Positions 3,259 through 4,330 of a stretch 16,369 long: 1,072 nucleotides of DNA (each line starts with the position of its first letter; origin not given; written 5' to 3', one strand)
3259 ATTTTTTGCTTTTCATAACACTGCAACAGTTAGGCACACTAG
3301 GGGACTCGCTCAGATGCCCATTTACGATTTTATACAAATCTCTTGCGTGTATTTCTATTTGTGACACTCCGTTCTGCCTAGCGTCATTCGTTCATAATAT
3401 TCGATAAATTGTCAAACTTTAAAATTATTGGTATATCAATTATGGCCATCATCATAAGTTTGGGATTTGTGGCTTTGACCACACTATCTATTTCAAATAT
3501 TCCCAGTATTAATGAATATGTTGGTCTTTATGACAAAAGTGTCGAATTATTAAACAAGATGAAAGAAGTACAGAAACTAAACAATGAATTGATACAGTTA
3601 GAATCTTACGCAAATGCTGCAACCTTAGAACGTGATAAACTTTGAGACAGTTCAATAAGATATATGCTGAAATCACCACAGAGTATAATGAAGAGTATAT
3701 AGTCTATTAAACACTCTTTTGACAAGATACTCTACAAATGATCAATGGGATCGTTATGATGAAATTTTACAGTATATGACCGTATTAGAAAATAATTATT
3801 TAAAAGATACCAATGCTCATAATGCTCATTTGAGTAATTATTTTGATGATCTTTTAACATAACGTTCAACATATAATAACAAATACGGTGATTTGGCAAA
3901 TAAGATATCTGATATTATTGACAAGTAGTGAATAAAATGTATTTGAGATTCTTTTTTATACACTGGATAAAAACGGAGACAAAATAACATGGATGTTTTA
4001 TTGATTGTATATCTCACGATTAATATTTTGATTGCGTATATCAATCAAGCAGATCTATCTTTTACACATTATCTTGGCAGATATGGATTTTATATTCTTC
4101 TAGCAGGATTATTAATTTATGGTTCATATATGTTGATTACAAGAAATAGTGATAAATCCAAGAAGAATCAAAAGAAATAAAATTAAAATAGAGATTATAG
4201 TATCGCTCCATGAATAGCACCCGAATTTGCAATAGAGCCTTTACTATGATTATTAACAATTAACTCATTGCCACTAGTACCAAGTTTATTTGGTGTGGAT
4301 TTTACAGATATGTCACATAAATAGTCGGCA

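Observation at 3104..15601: Four copies of a ~30-nt motif in two subtypes and alternating orientation, none explained by any gene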

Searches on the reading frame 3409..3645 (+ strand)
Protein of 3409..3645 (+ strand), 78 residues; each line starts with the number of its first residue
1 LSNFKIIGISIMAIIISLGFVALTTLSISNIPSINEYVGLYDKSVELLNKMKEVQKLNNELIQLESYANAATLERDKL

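Call 22: search_protein_families(library=pfam, max_evalue=1, proteins=[window:3409-3645:+])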
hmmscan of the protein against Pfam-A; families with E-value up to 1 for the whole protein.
window:3409-3645:+ (78 aa): 2 families
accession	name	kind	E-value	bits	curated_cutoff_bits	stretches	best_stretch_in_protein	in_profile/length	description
PF13786.12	DUF4179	-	0.013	16.3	30.1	1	7-58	10-64/94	Domain of unknown function (DUF4179)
PF10726.14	DUF2518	-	0.039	14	25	1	3-46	36-81/145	Protein of function (DUF2518)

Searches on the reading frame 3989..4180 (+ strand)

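Call 22: search_protein_families(library=pfam, max_evalue=1, proteins=[window:3989-4180:+])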
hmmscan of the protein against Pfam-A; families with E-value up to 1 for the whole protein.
window:3989-4180:+ (63 aa): 1 family
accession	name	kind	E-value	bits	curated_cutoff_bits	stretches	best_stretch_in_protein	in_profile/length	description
PF12794.12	MscS_TM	-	0.11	11.8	28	1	4-61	130-187/339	Mechanosensitive ion channel inner membrane domain 1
